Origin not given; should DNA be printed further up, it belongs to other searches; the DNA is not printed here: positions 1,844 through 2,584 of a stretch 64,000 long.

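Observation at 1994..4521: Translationally coupled pair: Cys-less cupredoxin paralogue plus 696-aa Ig-like/FN3 surface protein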

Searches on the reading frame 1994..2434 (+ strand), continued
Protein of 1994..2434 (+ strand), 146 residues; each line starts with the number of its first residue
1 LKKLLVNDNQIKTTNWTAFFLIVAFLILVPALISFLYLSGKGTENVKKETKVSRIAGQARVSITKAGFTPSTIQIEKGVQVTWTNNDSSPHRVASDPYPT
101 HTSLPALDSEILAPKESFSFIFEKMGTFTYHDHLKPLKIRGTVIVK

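Call 42: find_encoding_contigs(protein=P0004, flank=6000, max_places=2)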
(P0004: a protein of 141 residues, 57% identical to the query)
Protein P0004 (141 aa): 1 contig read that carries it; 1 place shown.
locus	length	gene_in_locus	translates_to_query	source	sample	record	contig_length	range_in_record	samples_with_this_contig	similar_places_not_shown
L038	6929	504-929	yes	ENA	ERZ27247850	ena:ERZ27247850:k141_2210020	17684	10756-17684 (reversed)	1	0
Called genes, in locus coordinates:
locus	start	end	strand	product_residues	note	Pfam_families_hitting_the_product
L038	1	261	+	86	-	?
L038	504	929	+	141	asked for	PF13473:Cupredoxin_1, PF00127:Copper-bind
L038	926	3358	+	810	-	PF22148:Fervidolysin_NPro-like, PF00082:Peptidase_S8, PF17957:Big_7, PF00041:fn3 (weak), PF13620:CarboxypepD_reg, PF13715:CarbopepD_reg_2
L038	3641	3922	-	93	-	-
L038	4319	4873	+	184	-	-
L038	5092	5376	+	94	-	-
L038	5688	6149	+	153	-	-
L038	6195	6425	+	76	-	PF12674:Zn_ribbon_2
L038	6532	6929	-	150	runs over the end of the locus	-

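Call 43: find_encoding_contigs(protein=P0010, flank=8000, max_places=2)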
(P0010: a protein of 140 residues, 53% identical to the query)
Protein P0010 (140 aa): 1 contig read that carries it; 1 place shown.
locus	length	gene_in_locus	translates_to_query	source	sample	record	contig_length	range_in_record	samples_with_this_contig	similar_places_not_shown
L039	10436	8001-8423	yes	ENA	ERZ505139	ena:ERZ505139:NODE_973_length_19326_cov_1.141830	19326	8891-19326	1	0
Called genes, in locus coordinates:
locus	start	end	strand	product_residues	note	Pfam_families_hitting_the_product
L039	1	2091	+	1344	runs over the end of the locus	PF00082:Peptidase_S8, PF25292:Beta-prop_CGLA (faint), PF01839:FG-GAP (faint), PF16743:PliI (faint), PF13517:FG-GAP_3, PF17957:Big_7, PF00041:fn3, PF13715:CarbopepD_reg_2 (weak)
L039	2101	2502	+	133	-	PF13473:Cupredoxin_1, PF00127:Copper-bind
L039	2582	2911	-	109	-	-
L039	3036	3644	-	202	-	PF16320:Ribosomal_L12_N, PF00542:Ribosomal_L12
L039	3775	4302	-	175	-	PF00466:Ribosomal_L10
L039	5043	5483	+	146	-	PF13473:Cupredoxin_1, PF00127:Copper-bind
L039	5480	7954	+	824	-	PF17957:Big_7, PF00041:fn3, PF13620:CarboxypepD_reg, PF13715:CarbopepD_reg_2 (weak)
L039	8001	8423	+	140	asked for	PF13473:Cupredoxin_1, PF00127:Copper-bind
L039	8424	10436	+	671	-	?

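Call 44: find_encoding_contigs(protein=P0015, flank=6000, max_places=1)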
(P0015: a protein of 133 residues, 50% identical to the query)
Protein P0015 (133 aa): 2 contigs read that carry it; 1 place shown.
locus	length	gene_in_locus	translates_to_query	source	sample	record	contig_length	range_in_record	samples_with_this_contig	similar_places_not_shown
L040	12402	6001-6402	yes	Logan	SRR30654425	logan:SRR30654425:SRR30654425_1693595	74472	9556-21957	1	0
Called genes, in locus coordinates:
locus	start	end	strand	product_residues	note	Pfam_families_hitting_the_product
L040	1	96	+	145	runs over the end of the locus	-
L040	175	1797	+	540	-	-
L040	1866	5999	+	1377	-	-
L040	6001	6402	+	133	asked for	PF13473:Cupredoxin_1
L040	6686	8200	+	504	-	PF13231:PMT_2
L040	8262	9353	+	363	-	PF00365:PFK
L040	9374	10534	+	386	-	-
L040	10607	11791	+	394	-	PF00083:Sugar_tr, PF07690:MFS_1, PF12832:MFS_1_like, PF13347:MFS_2, PF06779:MFS_4, PF07690:MFS_1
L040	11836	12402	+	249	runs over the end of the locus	PF01145:Band_7, PF13421:Band_7_1 (weak)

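Call 45: find_encoding_contigs(protein=P0029, flank=6000, max_places=1)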
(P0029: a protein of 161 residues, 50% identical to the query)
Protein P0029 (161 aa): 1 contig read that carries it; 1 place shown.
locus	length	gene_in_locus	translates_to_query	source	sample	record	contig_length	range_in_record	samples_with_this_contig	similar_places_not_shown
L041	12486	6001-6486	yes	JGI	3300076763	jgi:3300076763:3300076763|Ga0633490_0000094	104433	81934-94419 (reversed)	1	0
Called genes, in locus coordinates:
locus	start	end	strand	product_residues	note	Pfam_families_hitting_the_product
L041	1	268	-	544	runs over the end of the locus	-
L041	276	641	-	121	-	-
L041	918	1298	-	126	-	PF01850:PIN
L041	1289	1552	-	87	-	PF04014:MazE_antitoxin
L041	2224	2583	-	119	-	PF02152:FolB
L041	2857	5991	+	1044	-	PF25814:fn3_SORL1 (faint), PF00041:fn3 (weak), PF18370:RGI_lyase (faint), PF25523:Ig_RIMBP2 (faint), PF00041:fn3 (weak), PF13715:CarbopepD_reg_2 (faint)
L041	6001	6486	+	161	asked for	PF13473:Cupredoxin_1, PF00127:Copper-bind (weak)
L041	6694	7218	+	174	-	PF01243:PNPOx_N, PF12900:Pyridox_ox_2 (weak)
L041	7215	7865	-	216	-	PF00027:cNMP_binding, PF13545:HTH_Crp_2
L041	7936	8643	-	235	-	PF01988:VIT1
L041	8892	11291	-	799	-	PF18013:Phage_lysozyme2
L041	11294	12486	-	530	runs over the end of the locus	-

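Call 46: find_encoding_contigs(protein=P0073, flank=6000, max_places=1)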
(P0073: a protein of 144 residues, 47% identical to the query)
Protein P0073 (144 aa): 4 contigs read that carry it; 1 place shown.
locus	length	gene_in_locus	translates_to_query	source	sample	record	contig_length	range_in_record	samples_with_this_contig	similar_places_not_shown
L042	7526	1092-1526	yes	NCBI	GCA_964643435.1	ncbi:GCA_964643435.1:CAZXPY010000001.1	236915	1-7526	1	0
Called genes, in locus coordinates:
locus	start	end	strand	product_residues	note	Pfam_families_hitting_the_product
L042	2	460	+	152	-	?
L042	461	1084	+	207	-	PF00834:Ribul_P_3_epim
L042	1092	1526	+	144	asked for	PF13473:Cupredoxin_1 (weak), PF00127:Copper-bind (weak)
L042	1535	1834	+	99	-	PF00355:Rieske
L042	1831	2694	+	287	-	PF13292:DXP_synthase_N (weak), PF00456:Transketolase_N, PF09364:XFP_N (weak)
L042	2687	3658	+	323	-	PF02779:Transket_pyr, PF02780:Transketolase_C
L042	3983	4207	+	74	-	PF22180:RH3_dom (weak), PF09957:VapB_antitoxin (faint)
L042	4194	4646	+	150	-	PF01850:PIN (weak)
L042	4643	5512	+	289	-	PF01116:F_bP_aldolase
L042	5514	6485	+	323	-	PF00294:PfkB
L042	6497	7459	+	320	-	PF00389:2-Hacid_dh, PF02826:2-Hacid_dh_C, PF03446:NAD_binding_2 (weak)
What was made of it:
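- A distant member lies next to a Rieske protein (call 46).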

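Call 57: search_protein_families(library=pfam, proteins=[L012:4365-4991:+, L012:2368-4335:+, L020:3033-4403:+, L020:1397-2992:+, L025:5835-6821:+, L018:6323-7300:+, L040:1866-5999:+, L035:27-1451:+, L035:6926-8419:+, L039:8424-10436:+], max_evalue=0.001)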
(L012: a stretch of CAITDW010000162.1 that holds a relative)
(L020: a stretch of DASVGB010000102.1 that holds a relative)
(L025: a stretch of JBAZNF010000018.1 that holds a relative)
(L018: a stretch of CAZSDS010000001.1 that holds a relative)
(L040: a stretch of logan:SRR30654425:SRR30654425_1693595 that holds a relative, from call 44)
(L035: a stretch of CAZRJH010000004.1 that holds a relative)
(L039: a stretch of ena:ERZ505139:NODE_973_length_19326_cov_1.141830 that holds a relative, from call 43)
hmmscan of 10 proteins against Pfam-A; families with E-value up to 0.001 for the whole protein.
L012:4365-4991:+ (208 aa): 0 families

L012:2368-4335:+ (655 aa): 1 family
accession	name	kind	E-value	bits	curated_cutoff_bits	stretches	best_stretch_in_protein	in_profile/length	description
PF00723.27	Glyco_hydro_15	-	1.9e-27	96.7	22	1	294-596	18-334/427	Glycosyl hydrolases family 15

L020:3033-4403:+ (456 aa): 2 families
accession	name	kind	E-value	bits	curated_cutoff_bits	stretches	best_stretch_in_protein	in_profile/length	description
PF08334.16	T2SSG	-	9.5e-05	22.9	21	1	358-434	9-88/108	Type II secretion system (T2SS), protein G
PF16732.10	ComP_DUS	-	0.00051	21.3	27.3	0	361-441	13-78/87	Type IV minor pilin ComP, DNA uptake sequence receptor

L020:1397-2992:+ (531 aa): 5 families
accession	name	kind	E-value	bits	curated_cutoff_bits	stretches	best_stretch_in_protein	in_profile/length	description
PF00117.34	GATase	-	5.5e-31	108.2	22.8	1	34-207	5-188/190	Glutamine amidotransferase class-I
PF00958.27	GMP_synt_C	-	3.6e-26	91.5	27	1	439-530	1-92/92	GMP synthase C terminal domain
PF02540.23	NAD_synthase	-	8.9e-08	32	21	1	232-307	15-93/242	NAD synthase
PF07722.19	Peptidase_C26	-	0.00013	22.3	20.5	0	94-191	101-219/219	Peptidase C26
PF00733.27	Asn_synthase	-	0.00024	21.3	21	1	227-269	8-52/354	Asparagine synthase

L025:5835-6821:+ (328 aa): 1 family
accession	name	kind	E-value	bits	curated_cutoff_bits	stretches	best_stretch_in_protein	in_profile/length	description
PF00294.29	PfkB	-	1.2e-43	150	25.8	1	40-305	22-297/302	pfkB family carbohydrate kinase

L018:6323-7300:+ (325 aa): 3 families
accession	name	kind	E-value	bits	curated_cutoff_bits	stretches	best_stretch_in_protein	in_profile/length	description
PF18884.5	TSP3_bac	-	7.2e-10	39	25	1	150-171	1-21/22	Bacterial TSP3 repeat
PF13473.12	Cupredoxin_1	-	1.6e-07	31.7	27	1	235-324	19-104/104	Cupredoxin-like domain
PF00127.26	Copper-bind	-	2.5e-06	28.3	21.2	1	241-311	7-83/99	Copper binding proteins, plastocyanin/azurin family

L040:1866-5999:+ (1377 aa): 5 families
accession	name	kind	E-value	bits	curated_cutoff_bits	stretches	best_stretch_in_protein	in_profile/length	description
PF00082.27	Peptidase_S8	-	5.4e-57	193.7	21.8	1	482-761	3-288/288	Subtilase family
PF17957.7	Big_7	-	4.3e-33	114.2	24.1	2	1019-1084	1-68/70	Bacterial Ig domain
PF13620.12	CarboxypepD_reg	-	7e-10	39.6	32.3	1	1298-1372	2-79/82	Carboxypeptidase regulatory-like domain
PF00041.27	fn3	-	1.2e-07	32.3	25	2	1208-1281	3-77/84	Fibronectin type III domain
PF13715.12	CarbopepD_reg_2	-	5.7e-05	23.5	32.2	1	1298-1367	1-69/88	CarboxypepD_reg-like domain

L035:27-1451:+ (474 aa): 0 families

L035:6926-8419:+ (497 aa): 0 families

L039:8424-10436:+ (671 aa): 3 families
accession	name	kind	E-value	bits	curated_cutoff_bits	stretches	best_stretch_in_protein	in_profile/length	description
PF17957.7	Big_7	-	1.7e-22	80.3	24.1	1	348-413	1-68/70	Bacterial Ig domain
PF19077.6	Big_13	-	7.8e-05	23.5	27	1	390-434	57-100/102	Bacterial Ig-like domain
PF01229.23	Glyco_hydro_39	-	0.0002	20.8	26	1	163-273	168-280/472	Glycosyl hydrolases family 39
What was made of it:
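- L041: as above (calls 42-45, 57).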

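Call 58: search_protein_families(library=pfam, proteins=[L001:2030-6838:+, L003:4485-6908:+, L004:4945-6924:+, L005:3468-6776:+, L007:5277-6899:+, L008:3075-5540:+, L009:4294-6837:+, L011:5048-6730:+, L014:4830-6842:+, L023:5354-6937:+], max_evalue=0.0001)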
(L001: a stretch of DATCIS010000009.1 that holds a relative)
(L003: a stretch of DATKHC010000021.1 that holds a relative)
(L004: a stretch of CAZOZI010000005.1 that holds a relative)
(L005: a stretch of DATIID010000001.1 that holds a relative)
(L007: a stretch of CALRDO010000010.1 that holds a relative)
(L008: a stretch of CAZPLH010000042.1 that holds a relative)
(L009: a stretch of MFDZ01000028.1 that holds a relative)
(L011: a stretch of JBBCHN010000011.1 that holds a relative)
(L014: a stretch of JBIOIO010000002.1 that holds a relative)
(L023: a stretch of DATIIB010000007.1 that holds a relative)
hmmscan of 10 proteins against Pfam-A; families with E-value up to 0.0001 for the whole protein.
L001:2030-6838:+ (1602 aa): 7 families
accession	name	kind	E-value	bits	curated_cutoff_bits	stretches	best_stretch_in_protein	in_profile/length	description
PF17957.7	Big_7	-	2.2e-23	83.1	24.1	1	1241-1306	1-68/70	Bacterial Ig domain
PF13385.13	Laminin_G_3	-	2.6e-20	73.5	27.6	1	94-245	1-151/151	Concanavalin A-like lectin/glucanases superfamily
PF00041.27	fn3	-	2.6e-11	44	25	1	1432-1509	2-80/84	Fibronectin type III domain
PF13620.12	CarboxypepD_reg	-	1.3e-08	35.5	32.3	1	1523-1600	2-82/82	Carboxypeptidase regulatory-like domain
PF19077.6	Big_13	-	3.1e-08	34.5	27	0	1193-1227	67-101/102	Bacterial Ig-like domain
PF02018.23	CBM_4_9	-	2e-06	28.7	25.9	1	427-569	1-131/136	Carbohydrate binding domain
PF18370.7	RGI_lyase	-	5.9e-06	27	27.8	0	1444-1508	17-81/86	Rhamnogalacturonan I lyases beta-sheet domain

L003:4485-6908:+ (807 aa): 5 families
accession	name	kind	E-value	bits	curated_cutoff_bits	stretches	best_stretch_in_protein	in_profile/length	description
PF11721.14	Malectin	-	9.8e-31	107.4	23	1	172-323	4-144/163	Malectin domain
PF00041.27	fn3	-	2.8e-18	66.3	25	2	536-606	2-71/84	Fibronectin type III domain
PF18370.7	RGI_lyase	-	3.8e-09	37.2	27.8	0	348-418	14-78/86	Rhamnogalacturonan I lyases beta-sheet domain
PF12819.13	Malectin_like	-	6.4e-06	26.1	24.5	1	246-331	235-327/331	Malectin-like domain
PF25788.1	Ig_Rha78A_N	-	2.5e-05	24.9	27.4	0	680-718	63-101/105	Rha78A-like, N-terminal immunoglobulin domain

L004:4945-6924:+ (659 aa): 3 families
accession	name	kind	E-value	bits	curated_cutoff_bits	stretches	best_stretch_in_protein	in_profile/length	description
PF18370.7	RGI_lyase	-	1.7e-14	54.3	27.8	1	311-374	20-81/86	Rhamnogalacturonan I lyases beta-sheet domain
PF00041.27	fn3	-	6.6e-12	45.9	25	1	485-555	1-71/84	Fibronectin type III domain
PF13620.12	CarboxypepD_reg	-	2e-06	28.5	32.3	1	579-644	2-70/82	Carboxypeptidase regulatory-like domain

L005:3468-6776:+ (1102 aa): 6 families
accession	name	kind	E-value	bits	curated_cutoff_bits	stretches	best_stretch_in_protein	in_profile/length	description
PF17957.7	Big_7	-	7.3e-29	100.7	24.1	2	476-546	1-70/70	Bacterial Ig domain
PF11721.14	Malectin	-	5.2e-20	72.5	23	1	693-813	13-141/163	Malectin domain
PF00041.27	fn3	-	2.6e-18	66.4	25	2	836-919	3-79/84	Fibronectin type III domain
PF12819.13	Malectin_like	-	6.7e-08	32.6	24.5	1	737-825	236-328/331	Malectin-like domain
PF13620.12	CarboxypepD_reg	-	4.8e-07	30.5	32.3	1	1034-1099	13-81/82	Carboxypeptidase regulatory-like domain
PF13715.12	CarbopepD_reg_2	-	6.8e-05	23.3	32.2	0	1042-1099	20-76/88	CarboxypepD_reg-like domain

L007:5277-6899:+ (540 aa): 7 families
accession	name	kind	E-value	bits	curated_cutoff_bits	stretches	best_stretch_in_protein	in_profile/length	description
PF17957.7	Big_7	-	4.5e-22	78.9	24.1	1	170-237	1-70/70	Bacterial Ig domain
PF13620.12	CarboxypepD_reg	-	2.3e-13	50.7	32.3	1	449-529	2-81/82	Carboxypeptidase regulatory-like domain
PF13715.12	CarbopepD_reg_2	-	1.1e-09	38.6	32.2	1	449-530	1-77/88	CarboxypepD_reg-like domain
PF00041.27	fn3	-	2.3e-09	37.8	25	1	357-434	1-79/84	Fibronectin type III domain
PF17210.9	SdrD_B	-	7.7e-07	29.7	29.7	1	458-515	21-77/112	SdrD B-like domain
PF17802.7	SpaA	-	5.8e-06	26.8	23.1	1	449-523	3-83/91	Prealbumin-like fold domain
PF18370.7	RGI_lyase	-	1e-05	26.2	27.8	0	372-432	19-79/86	Rhamnogalacturonan I lyases beta-sheet domain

L008:3075-5540:+ (821 aa): 6 families
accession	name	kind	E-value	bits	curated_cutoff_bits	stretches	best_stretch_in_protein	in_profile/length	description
PF00041.27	fn3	-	2.1e-14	53.9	25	2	645-723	2-78/84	Fibronectin type III domain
PF00722.28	Glyco_hydro_16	-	1.1e-12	48.2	22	1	134-270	29-147/175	Glycosyl hydrolases family 16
PF13620.12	CarboxypepD_reg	-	2.6e-11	44.1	32.3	1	742-818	2-81/82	Carboxypeptidase regulatory-like domain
PF17957.7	Big_7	-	3.2e-09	37.8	24.1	1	356-419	1-65/70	Bacterial Ig domain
PF18370.7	RGI_lyase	-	3.8e-06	27.6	27.8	0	558-627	11-82/86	Rhamnogalacturonan I lyases beta-sheet domain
PF13715.12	CarbopepD_reg_2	-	2e-05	25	32.2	1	742-813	1-71/88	CarboxypepD_reg-like domain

L009:4294-6837:+ (847 aa): 6 families
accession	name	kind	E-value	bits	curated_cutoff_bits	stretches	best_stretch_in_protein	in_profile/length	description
PF13620.12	CarboxypepD_reg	-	5e-12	46.4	32.3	1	767-843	2-81/82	Carboxypeptidase regulatory-like domain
PF11790.14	Glyco_hydro_cc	-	7e-09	36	21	1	194-316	105-209/237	Glycosyl hydrolase catalytic core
PF00150.24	Cellulase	-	3.2e-08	33.9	23.5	1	65-299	25-256/272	Cellulase (glycosyl hydrolase family 5)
PF13715.12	CarbopepD_reg_2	-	8.2e-08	32.6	32.2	1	767-842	1-75/88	CarboxypepD_reg-like domain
PF00041.27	fn3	-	4.8e-07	30.3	25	1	676-750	3-79/84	Fibronectin type III domain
PF07745.19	Glyco_hydro_53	-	1.9e-06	27.6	24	1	151-311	127-282/340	Glycosyl hydrolase family 53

L011:5048-6730:+ (560 aa): 5 families
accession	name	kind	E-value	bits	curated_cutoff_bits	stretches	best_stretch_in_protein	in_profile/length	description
PF00041.27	fn3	-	1.5e-14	54.4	25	2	382-461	2-82/84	Fibronectin type III domain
PF17957.7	Big_7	-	2.4e-13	51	24.1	1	183-253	1-70/70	Bacterial Ig domain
PF13715.12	CarbopepD_reg_2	-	3e-09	37.2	32.2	1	474-555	1-77/88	CarboxypepD_reg-like domain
PF16640.11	Big_3_5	-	6.6e-08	33.5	35.5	1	187-272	1-87/88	Bacterial Ig-like domain (group 3)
PF00801.26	PKD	-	2e-05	25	23.5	1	185-270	2-80/80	PKD domain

L014:4830-6842:+ (670 aa): 3 families
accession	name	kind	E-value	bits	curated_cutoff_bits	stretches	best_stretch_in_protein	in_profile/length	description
PF00041.27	fn3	-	4.7e-21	75.2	25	2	493-575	2-82/84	Fibronectin type III domain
PF18370.7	RGI_lyase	-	9.8e-07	29.5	27.8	0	214-266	21-71/86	Rhamnogalacturonan I lyases beta-sheet domain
PF16893.11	fn3_2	-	2.6e-05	24.7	27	0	197-252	3-58/89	Fibronectin type III domain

L023:5354-6937:+ (527 aa): 4 families
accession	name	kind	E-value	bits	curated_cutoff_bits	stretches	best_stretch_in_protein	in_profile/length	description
PF17957.7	Big_7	-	1.3e-20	74.2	24.1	1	164-231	1-70/70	Bacterial Ig domain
PF00041.27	fn3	-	2e-14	54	25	1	351-434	1-81/84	Fibronectin type III domain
PF13620.12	CarboxypepD_reg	-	4.7e-13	49.7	32.3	1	450-526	2-82/82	Carboxypeptidase regulatory-like domain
PF13715.12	CarbopepD_reg_2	-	3.2e-08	33.9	32.2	1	451-525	2-76/88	CarboxypepD_reg-like domain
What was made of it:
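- GH16, GH5/53, malectin, LamG+CBM4_9 (call 58). The partner heads are chemically unrelated (serine proteases, glycosidases, lectins), so a shared metal requirement is unlikely (calls 42-45, 57, 58). Most cassette partners carry hydrolase heads (S8, GH16, GH5, GH39-like), not adhesin heads (calls 42-45, 57, 58).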
